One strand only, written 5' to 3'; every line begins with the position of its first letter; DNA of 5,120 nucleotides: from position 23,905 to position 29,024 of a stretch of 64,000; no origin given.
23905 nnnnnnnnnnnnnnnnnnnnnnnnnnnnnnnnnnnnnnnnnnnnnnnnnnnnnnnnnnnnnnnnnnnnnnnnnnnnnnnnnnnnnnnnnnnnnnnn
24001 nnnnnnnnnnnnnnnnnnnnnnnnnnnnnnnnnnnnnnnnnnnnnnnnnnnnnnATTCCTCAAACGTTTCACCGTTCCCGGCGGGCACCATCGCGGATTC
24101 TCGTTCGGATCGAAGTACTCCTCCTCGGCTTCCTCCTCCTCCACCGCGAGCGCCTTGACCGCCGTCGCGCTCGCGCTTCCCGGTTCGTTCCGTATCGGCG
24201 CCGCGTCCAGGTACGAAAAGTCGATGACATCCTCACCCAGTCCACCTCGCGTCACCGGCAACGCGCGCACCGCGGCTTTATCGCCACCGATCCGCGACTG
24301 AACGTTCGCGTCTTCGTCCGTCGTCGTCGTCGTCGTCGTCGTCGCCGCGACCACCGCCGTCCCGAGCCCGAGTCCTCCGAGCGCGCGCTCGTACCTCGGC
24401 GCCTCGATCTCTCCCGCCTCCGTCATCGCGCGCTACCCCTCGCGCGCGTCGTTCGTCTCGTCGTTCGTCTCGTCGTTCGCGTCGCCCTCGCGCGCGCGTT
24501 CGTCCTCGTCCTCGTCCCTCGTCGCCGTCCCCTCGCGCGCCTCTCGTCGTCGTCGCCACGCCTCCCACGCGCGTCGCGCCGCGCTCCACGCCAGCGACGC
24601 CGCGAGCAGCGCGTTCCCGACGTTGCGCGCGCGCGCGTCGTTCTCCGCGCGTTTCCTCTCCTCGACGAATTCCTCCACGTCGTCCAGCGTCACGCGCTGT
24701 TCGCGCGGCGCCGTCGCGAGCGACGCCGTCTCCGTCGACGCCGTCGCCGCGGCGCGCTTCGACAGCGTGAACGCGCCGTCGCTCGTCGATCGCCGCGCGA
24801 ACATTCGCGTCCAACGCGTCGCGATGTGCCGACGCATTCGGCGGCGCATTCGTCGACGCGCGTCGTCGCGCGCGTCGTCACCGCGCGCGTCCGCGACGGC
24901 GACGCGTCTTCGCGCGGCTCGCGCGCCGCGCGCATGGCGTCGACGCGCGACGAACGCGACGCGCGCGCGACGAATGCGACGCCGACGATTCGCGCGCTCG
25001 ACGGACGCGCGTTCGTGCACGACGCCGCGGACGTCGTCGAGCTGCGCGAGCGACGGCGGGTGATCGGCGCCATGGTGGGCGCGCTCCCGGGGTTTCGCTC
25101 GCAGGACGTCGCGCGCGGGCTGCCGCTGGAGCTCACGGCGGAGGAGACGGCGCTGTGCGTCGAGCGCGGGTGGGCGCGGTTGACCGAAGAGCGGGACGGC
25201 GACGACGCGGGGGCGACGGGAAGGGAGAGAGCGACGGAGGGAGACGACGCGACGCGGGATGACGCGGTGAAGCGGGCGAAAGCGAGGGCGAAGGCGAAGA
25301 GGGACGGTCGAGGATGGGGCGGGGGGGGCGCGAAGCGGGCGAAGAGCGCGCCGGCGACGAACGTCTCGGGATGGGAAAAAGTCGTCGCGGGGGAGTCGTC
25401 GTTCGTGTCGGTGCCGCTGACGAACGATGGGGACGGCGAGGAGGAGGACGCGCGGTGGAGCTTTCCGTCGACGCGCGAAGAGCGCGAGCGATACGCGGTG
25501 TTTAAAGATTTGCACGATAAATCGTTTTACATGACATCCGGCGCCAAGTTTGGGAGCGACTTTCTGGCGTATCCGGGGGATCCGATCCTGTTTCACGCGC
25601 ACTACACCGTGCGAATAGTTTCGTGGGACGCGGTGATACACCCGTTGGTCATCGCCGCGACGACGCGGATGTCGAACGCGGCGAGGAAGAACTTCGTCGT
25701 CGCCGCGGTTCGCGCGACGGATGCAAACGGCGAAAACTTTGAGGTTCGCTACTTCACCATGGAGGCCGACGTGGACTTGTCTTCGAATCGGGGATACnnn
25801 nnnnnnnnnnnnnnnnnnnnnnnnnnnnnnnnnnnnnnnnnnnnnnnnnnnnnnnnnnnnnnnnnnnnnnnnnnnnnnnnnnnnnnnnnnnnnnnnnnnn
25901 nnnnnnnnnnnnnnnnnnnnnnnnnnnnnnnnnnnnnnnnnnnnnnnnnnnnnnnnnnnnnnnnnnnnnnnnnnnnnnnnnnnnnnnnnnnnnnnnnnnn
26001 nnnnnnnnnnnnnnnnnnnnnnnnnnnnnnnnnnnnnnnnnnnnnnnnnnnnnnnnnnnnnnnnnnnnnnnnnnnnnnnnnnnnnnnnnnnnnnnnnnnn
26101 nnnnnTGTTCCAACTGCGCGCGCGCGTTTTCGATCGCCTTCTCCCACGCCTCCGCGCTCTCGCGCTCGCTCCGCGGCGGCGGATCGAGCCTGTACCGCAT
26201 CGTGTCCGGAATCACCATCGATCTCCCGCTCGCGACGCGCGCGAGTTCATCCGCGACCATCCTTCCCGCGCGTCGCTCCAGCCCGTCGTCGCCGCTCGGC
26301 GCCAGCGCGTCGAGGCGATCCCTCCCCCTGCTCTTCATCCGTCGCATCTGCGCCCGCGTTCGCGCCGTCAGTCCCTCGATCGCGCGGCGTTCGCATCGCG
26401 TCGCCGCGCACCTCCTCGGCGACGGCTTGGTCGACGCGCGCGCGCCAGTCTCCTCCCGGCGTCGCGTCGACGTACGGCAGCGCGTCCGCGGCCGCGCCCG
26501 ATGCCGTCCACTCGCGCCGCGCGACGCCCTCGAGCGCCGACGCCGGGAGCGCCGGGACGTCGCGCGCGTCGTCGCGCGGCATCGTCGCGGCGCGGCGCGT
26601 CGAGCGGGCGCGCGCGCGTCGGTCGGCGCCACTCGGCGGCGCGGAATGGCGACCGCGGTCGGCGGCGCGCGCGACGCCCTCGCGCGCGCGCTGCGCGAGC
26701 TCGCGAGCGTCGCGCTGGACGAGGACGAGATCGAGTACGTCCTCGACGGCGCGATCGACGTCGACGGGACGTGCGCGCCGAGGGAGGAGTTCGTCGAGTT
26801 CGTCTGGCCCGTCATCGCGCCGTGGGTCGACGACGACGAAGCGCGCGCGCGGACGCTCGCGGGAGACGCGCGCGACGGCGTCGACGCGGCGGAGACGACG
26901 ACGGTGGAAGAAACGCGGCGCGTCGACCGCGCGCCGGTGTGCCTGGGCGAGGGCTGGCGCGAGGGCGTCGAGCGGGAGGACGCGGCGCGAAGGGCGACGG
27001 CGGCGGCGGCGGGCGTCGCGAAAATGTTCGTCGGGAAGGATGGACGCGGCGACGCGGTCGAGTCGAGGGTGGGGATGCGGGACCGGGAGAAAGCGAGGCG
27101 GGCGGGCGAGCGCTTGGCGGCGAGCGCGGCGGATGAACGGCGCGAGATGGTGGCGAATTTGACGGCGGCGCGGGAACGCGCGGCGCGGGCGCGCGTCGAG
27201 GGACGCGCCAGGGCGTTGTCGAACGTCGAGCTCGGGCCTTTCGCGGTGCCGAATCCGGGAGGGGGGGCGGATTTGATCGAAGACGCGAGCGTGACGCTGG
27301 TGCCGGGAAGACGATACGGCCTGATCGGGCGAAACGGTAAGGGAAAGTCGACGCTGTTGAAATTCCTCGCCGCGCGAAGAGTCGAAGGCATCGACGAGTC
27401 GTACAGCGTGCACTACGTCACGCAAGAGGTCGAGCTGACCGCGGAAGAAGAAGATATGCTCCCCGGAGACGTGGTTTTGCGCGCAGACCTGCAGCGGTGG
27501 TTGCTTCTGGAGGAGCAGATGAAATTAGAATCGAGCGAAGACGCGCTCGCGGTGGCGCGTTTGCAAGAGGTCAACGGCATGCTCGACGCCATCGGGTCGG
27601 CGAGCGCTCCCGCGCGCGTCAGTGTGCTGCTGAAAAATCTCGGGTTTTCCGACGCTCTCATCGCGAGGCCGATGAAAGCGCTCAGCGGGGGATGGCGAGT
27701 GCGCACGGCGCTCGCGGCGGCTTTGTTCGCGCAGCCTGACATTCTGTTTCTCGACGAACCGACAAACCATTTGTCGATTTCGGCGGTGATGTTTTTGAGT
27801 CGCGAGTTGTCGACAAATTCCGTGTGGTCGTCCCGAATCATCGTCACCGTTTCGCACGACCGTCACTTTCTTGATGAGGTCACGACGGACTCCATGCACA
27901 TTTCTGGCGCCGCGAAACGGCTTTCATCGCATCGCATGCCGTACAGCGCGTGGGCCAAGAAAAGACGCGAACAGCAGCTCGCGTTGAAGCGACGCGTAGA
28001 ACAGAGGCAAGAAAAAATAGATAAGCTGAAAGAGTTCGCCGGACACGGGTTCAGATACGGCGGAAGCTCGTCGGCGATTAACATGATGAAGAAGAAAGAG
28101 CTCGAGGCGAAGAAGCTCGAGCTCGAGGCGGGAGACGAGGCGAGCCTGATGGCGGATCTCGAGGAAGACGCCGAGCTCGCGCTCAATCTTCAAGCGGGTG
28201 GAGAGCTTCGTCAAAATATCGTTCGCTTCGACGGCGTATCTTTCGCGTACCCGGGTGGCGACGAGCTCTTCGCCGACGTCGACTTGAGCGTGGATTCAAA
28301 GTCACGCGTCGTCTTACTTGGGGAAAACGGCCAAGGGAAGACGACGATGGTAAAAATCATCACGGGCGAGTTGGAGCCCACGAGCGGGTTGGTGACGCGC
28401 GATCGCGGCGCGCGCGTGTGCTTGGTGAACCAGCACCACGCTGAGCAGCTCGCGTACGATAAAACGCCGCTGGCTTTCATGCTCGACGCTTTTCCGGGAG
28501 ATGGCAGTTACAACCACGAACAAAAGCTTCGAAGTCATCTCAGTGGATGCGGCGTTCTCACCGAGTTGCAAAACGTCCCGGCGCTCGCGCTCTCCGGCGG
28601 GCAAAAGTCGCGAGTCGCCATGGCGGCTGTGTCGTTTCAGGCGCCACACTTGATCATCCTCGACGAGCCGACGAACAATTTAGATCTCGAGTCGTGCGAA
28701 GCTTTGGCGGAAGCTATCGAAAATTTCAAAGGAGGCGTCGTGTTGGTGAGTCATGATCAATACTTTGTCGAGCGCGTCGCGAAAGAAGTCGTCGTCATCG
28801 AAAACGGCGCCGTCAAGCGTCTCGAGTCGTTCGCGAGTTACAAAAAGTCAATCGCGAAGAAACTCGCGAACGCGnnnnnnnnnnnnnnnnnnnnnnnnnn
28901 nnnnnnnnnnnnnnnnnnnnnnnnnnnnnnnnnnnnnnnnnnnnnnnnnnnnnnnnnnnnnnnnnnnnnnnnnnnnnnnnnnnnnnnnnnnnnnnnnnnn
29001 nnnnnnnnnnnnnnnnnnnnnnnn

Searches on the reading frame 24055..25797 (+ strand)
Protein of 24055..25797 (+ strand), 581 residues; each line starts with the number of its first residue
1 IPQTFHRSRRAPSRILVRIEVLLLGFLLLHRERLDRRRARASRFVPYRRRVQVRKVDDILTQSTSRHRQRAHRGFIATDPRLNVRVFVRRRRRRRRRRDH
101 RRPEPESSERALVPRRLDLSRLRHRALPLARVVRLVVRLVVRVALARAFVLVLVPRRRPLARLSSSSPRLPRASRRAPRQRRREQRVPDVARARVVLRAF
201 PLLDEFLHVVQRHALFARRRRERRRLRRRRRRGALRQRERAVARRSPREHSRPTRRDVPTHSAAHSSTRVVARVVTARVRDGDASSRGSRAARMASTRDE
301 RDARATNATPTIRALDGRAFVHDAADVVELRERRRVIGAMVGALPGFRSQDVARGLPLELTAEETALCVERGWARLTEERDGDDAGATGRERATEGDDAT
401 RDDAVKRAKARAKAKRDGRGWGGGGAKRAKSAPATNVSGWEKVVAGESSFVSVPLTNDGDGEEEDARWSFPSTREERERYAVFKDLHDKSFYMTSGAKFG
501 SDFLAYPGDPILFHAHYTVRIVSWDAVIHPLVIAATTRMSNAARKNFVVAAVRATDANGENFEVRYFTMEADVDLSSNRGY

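Call 44: search_protein_families(library=pfam, proteins=[window:24055-25797:+], max_evalue=0.001)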
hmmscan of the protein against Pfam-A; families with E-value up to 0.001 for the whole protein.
window:24055-25797:+ (581 aa): 1 family
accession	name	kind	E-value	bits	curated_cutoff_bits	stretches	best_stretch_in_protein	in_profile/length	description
PF01974.23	tRNA_int_endo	-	5.1e-18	65.4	27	1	478-555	3-80/85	tRNA intron endonuclease, catalytic C-terminal domain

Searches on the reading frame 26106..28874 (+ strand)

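Call 44: search_protein_families(library=pfam, proteins=[window:26106-28874:+], max_evalue=0.001)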
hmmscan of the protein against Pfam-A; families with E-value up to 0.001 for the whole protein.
window:26106-28874:+ (923 aa): 10 families
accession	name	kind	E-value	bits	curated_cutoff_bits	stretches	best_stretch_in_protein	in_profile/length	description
PF00005.33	ABC_tran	-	4.4e-42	144.4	25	2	723-857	2-137/137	ABC transporter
PF13304.12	AAA_21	-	7.1e-14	53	27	1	821-888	230-303/304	AAA domain, putative AbiEii toxin, Type IV TA system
PF02463.25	SMC_N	-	1.3e-07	31.8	40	1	735-897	27-211/220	RecF/RecN/SMC N terminal domain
PF25199.1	nSTAND_NTPase5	-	7.2e-05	23.1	34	0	405-449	45-87/145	Novel STAND NTPase 5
PF13555.12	AAA_29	-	0.00012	22.2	27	0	404-418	25-39/61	P-loop containing region of AAA domain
PF20720.3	nSTAND3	-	0.00019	21.6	27.2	0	730-805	15-83/155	Novel STAND NTPase 3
PF05729.18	NACHT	-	0.00025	21.4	26.7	0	734-752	2-20/167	NACHT domain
PF13521.12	AAA_28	-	0.00069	20.3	27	0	406-454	4-49/164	AAA domain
PF13476.12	AAA_23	-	0.00083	20.5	27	0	732-753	19-40/201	AAA domain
PF13401.12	AAA_22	-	0.0009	20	27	0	732-775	5-43/130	AAA domain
